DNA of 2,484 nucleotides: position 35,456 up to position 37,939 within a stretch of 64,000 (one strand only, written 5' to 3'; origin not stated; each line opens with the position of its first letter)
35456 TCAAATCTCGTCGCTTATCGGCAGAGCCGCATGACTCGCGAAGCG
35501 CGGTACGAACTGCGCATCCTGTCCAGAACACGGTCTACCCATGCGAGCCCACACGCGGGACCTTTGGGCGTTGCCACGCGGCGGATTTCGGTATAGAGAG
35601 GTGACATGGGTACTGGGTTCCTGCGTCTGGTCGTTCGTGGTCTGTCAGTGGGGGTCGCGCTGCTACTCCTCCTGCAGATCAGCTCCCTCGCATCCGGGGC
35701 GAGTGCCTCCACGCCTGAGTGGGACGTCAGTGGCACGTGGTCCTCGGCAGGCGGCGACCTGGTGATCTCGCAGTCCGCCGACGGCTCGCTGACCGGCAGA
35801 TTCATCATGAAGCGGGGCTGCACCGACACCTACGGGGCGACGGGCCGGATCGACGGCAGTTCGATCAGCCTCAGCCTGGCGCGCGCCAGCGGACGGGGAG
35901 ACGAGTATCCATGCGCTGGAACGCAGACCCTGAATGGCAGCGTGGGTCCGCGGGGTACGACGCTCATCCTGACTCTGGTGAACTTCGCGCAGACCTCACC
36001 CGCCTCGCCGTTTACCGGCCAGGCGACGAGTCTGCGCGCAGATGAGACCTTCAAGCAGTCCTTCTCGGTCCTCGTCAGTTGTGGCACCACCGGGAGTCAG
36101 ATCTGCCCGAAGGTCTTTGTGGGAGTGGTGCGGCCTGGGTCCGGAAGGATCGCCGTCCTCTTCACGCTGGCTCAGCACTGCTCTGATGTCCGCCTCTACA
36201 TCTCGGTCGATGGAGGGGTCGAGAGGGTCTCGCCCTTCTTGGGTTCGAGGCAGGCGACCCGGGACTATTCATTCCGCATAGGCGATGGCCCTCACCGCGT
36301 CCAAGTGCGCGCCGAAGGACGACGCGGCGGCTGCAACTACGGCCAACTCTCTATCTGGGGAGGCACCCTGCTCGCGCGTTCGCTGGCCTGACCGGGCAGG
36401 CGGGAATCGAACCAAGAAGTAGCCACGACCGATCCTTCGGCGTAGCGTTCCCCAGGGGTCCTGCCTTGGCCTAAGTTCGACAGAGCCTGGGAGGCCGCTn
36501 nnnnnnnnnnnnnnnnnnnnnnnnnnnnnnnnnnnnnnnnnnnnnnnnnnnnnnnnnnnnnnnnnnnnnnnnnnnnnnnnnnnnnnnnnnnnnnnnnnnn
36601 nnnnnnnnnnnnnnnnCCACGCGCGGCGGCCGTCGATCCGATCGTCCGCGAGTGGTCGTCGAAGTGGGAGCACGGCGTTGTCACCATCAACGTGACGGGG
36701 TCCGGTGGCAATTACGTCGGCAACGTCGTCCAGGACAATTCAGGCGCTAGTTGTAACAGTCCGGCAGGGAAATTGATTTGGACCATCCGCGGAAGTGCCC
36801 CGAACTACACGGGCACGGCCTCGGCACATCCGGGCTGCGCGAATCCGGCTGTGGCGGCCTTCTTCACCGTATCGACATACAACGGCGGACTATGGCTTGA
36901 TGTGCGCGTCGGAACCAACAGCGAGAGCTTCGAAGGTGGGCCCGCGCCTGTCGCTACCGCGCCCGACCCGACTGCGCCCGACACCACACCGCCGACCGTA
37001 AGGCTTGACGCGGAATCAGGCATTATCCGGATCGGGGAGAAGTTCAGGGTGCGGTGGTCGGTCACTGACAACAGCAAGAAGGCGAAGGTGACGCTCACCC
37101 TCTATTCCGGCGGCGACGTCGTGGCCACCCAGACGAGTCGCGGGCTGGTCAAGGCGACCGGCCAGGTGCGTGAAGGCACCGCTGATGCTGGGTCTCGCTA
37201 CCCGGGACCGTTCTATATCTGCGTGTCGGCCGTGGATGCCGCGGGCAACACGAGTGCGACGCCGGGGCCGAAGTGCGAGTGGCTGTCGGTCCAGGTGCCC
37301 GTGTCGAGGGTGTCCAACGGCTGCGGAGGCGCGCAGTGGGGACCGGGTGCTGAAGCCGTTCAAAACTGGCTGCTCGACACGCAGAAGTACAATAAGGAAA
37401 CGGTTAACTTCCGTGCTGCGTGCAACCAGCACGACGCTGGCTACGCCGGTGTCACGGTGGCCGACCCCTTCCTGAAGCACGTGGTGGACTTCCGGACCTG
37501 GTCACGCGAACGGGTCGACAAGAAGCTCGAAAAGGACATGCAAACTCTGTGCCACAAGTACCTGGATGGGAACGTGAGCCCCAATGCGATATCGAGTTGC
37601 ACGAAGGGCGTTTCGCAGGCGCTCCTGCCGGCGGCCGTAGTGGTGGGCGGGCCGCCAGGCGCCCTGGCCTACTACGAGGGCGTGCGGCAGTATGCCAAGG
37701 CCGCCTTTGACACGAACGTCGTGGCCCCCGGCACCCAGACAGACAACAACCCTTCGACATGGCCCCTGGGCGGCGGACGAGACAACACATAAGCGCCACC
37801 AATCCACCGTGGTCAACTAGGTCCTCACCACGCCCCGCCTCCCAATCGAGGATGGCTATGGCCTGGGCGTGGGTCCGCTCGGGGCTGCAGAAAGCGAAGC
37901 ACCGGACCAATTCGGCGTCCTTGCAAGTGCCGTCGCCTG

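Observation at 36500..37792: Secreted three-part protein ending in a prokaryotic phospholipase A2-like domain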

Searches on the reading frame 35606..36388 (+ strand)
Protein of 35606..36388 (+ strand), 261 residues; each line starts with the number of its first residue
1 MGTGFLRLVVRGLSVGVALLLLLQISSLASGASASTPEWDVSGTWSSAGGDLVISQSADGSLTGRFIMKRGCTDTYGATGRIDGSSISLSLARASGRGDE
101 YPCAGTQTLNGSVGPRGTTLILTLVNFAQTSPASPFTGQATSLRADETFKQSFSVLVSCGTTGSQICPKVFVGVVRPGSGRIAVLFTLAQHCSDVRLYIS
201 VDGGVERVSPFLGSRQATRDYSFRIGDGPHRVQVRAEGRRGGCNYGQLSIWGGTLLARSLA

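Call 3: search_protein_families(library=pfam, proteins=[window:35606-36388:+], max_evalue=1)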
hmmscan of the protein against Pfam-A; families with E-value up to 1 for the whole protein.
window:35606-36388:+ (261 aa): 0 families

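Call 4: search_protein_families(library=ncbifam, proteins=[window:35606-36388:+], max_evalue=1)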
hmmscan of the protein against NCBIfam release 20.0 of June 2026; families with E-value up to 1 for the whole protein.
window:35606-36388:+ (261 aa): 1 family
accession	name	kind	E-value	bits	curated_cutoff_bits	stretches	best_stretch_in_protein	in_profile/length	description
NF047623.1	Stavidin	equivalog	0.0057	16.5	300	1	29-85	29-87/183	streptavidin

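Call 21: find_homologous_proteins(query=window:35606-36388:+)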
Query window:35606-36388:+ (261 aa): 17 proteins with E <= 0.001 among 4554 candidates.
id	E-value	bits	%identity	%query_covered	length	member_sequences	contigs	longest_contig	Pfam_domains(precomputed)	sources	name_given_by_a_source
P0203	2.1e-164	563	100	100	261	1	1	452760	-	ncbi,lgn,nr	ncbi:MAG: hypothetical protein Q7L55_05880 [Actinomycetota bacterium]|nr:hypothetical protein [Actin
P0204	6.8e-135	467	83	100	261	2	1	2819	-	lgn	-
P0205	2.2e-130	452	80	100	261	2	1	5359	-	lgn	-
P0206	1.4e-127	443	79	100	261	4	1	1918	-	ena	-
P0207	2.7e-79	284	56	89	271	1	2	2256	-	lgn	-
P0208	1.7e-74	269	56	87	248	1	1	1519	-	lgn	-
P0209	1.0e-67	247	51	94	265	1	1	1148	-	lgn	-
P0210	6.4e-67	244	55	83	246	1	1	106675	-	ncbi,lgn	-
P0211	6.5e-65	237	52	91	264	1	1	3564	-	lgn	-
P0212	1.7e-59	220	50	85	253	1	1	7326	-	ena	-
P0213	9.0e-54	201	46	84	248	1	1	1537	-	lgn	-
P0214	4.7e-52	195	43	83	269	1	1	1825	-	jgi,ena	-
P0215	1.8e-51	193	43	84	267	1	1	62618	-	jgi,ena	-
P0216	6.8e-50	188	43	84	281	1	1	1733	-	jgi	-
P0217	1.1e-42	165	42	84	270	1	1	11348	-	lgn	-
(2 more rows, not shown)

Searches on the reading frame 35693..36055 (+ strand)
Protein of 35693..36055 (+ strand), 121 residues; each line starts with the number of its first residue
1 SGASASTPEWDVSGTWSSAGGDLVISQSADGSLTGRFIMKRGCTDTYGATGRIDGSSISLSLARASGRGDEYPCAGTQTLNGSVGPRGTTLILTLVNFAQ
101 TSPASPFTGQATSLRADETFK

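Call 59: search_protein_families(library=pfam, proteins=[window:35693-36055:+], max_evalue=10)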
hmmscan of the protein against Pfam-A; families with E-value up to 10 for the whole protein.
window:35693-36055:+ (121 aa): 1 family
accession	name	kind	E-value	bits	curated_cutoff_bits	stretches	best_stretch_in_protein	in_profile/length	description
PF04028.18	DUF374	-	0.14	12.2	26.8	1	23-65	10-51/69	Domain of unknown function (DUF374)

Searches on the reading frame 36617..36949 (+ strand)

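Call 59: search_protein_families(library=pfam, proteins=[window:36617-36949:+], max_evalue=10)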
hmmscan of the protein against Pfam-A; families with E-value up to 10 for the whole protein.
window:36617-36949:+ (111 aa): 1 family
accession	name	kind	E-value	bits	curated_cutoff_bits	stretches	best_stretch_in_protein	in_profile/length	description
PF16197.11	KAsynt_C_assoc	-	0.84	10.5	33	1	15-49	20-54/111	Ketoacyl-synthetase C-terminal extension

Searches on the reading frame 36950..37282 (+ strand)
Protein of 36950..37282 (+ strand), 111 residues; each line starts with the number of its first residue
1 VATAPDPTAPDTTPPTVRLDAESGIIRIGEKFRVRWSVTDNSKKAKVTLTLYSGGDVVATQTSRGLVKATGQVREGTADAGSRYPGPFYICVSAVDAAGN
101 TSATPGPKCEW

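Call 59: search_protein_families(library=pfam, proteins=[window:36950-37282:+], max_evalue=10)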
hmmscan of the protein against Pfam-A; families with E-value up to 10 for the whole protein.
window:36950-37282:+ (111 aa): 5 families
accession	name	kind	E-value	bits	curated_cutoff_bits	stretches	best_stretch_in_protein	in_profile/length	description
PF13750.12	Big_3_3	-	0.028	14.5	27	1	10-57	41-91/157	Bacterial Ig-like domain (group 3)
PF15418.12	DUF4625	-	0.079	13.7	27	1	8-61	8-66/131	Domain of unknown function (DUF4625)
PF10342.15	Kre9_KNH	-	0.1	13.8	24.6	1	27-62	9-42/94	Kre9/KNH-like N-terminal Ig-like domain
PF20164.4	GspA_SrpA_N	-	0.11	13.3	27.4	1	29-60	18-46/117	GspA/SrpA SigLec-like domain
PF12245.14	Big_3_2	-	0.13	12.9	23.3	1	40-105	43-114/122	Bacterial Ig-like domain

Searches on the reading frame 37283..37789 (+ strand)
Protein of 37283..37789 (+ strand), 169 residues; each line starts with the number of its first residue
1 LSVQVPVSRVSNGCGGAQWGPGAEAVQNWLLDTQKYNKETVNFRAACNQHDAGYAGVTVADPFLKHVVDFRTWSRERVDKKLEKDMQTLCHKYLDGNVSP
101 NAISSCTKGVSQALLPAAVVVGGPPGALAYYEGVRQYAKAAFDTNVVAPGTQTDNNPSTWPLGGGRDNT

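Call 40: predict_structure(alignment_id=A4)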
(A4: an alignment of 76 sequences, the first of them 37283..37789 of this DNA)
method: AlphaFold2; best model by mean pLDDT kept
length: 169 residues; sequences in the alignment: 76
mean_pLDDT: 90.6   pTM: 0.87
mean pLDDT of the five models: 90.6, 89.9, 89.9, 87.8, 85.0
residues with pLDDT >= 90: 125; 70-90: 32; 50-70: 12; < 50: 0
segments of 3 or more residues with pLDDT < 50: none
pLDDT, mean of each block of 10 residues (from residue 1): 90 86 82 94 98 97 98 97 98 97 91 60 85 92 92 90 91
secondary structure, 60 per line:
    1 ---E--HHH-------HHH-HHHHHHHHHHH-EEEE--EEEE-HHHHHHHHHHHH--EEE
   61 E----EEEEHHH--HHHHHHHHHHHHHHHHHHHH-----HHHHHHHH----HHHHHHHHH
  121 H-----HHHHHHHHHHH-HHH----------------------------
elements in order: H21-31 E33-36 E39-42 H44-55 E58-61 E66-69 H75-94 H100-107 H112-121 H127-137

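Call 42: fold_search(model_id=the predicted structure, library=pdb)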
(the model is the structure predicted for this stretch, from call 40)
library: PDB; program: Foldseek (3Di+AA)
matches with E <= 10: 49; with E <= 0.001: 0
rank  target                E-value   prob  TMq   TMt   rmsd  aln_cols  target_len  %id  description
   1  4aup_B                8.6e-02  0.96  0.33  0.45   5.2       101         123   25  Tuber borchii Phospholipase A2 (released 2012-12-12)
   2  9vtk                  2.9e+00  0.02  0.17  0.06  13.6       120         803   17  Structure of the family PL40 Ulvan Lyase Uly1040 (released 2025-12-24)
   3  3o8j_J                3.1e+00  0.01  0.10  0.06  15.5       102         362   18  Crystal structure of 2-methylcitrate synthase (PrpC) from Salmonella typhimurium (released 2011-04-13)
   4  6fel_D                4.2e+00  0.02  0.15  0.12  13.2        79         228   20  Structure of 14-3-3 gamma in complex with CaMKK2 14-3-3 binding motif Ser511 (released 2018-01-10)
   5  6yig                  4.5e+00  0.03  0.13  0.20   7.7        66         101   11  Crystal structure of the N-terminal EF-hand domain of Arabidopsis thaliana AtEH1/Pan1 (released 2021-04-14)
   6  7nmz_BA               5.1e+00  0.02  0.15  0.12  11.7        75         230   24  Structure of 14-3-3 eta in complex with Nedd4-2(335-455) containing two 14-3-3 binding motifs Ser342 and Ser448 (released 2021-07-21)
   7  8y9k_C                5.1e+00  0.01  0.15  0.12  17.1       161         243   16  Crystal structure of the BmCPV1 NSP9 homodimer (released 2024-12-18)
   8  4q9u_A                5.4e+00  0.03  0.15  0.09   8.4        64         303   14  Crystal structure of the Rab5, Rabex-5delta and Rabaptin-5C21 complex (released 2014-07-23)
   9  7o34_A                5.8e+00  0.01  0.10  0.08  13.0        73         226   12  14-3-3 sigma with RelA/p65 binding site pS45 and covalently bound TCF521-043 (released 2021-06-09)
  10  5aan                  6.1e+00  0.01  0.18  0.18  10.2       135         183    6  Crystal structure of Drosophila NCS-1 bound to penothiazine FD44 (released 2017-01-25)
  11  6ptj_G                6.5e+00  0.04  0.17  0.07   9.1        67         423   15  Structure of Ctf4 trimer in complex with one CMG helicase (released 2019-11-20)
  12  5yqg_A                6.5e+00  0.02  0.15  0.12  11.8        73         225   23  The structure of 14-3-3 and pNumb peptide (released 2018-02-07)
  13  6s87_C                6.5e+00  0.01  0.09  0.05  14.5        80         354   15  Crystal structure of 2-methylcitrate synthase (PrpC) from Pseudomonas aeruginosa in complex with oxaloacetate. (released 2020-10-21)
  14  8wag_A                6.9e+00  0.03  0.16  0.12   9.3        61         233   18  Crystal structure of the C-terminal fragment (residues 716-982) of Arabidopsis thaliana CHUP1 (released 2024-01-17)
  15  6h6j                  6.9e+00  0.03  0.16  0.18   7.0        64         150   16  Carbomonoxy murine neuroglobin Gly-loop mutant (released 2019-04-10)
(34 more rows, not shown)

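Call 64: fold_search(model_id=the predicted structure, library=viral)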
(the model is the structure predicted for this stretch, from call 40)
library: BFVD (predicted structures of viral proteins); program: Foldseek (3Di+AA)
matches with E <= 10: 102; with E <= 0.001: 0
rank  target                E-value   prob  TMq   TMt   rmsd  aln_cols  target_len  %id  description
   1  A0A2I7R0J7            3.2e-02  0.98  0.40  0.49   5.4       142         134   18  Phospholipase A2 domain protein [Vibrio phage 1.097.O._10N.286.49.B3]
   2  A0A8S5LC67            7.6e-02  0.96  0.31  0.55   5.5       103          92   22  Phospholipase A2 [Siphoviridae sp. cttU829]
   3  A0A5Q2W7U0            9.2e-02  0.90  0.29  0.50   5.7       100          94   20  (no name in the UniProt tables at hand)
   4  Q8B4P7                7.2e-01  0.06  0.20  0.18  15.3       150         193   15  Putative structural protein [Myzus persicae densovirus 1]
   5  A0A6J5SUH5            1.4e+00  0.02  0.13  0.09  15.8       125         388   13  Uncharacterized protein [uncultured Caudovirales phage]
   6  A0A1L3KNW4            1.7e+00  0.02  0.14  0.08  12.8       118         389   11  (no name in the UniProt tables at hand)
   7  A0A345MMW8            1.9e+00  0.07  0.24  0.32  10.0       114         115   14  (no name in the UniProt tables at hand)
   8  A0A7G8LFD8            2.0e+00  0.03  0.18  0.14  12.8       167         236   10  (no name in the UniProt tables at hand)
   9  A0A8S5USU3            2.0e+00  0.03  0.13  0.10  14.2        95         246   12  Uncharacterized protein [Myoviridae sp. ctijX18]
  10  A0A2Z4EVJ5            2.1e+00  0.06  0.17  0.16  10.9        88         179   16  Structural ORF [Ambidensovirus sp.]
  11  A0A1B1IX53            2.1e+00  0.04  0.20  0.09  12.1       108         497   17  (no name in the UniProt tables at hand)
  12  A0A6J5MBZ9            2.2e+00  0.08  0.29  0.35  11.2       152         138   12  Uncharacterized protein [uncultured Caudovirales phage]
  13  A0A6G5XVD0            2.2e+00  0.04  0.18  0.08  13.7        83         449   14  (no name in the UniProt tables at hand)
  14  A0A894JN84            2.2e+00  0.03  0.14  0.08  11.0       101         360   13  (no name in the UniProt tables at hand)
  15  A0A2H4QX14            2.4e+00  0.09  0.26  0.37   9.6       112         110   14  VP1 (Fragment) [Vespa velutina densovirus 1]
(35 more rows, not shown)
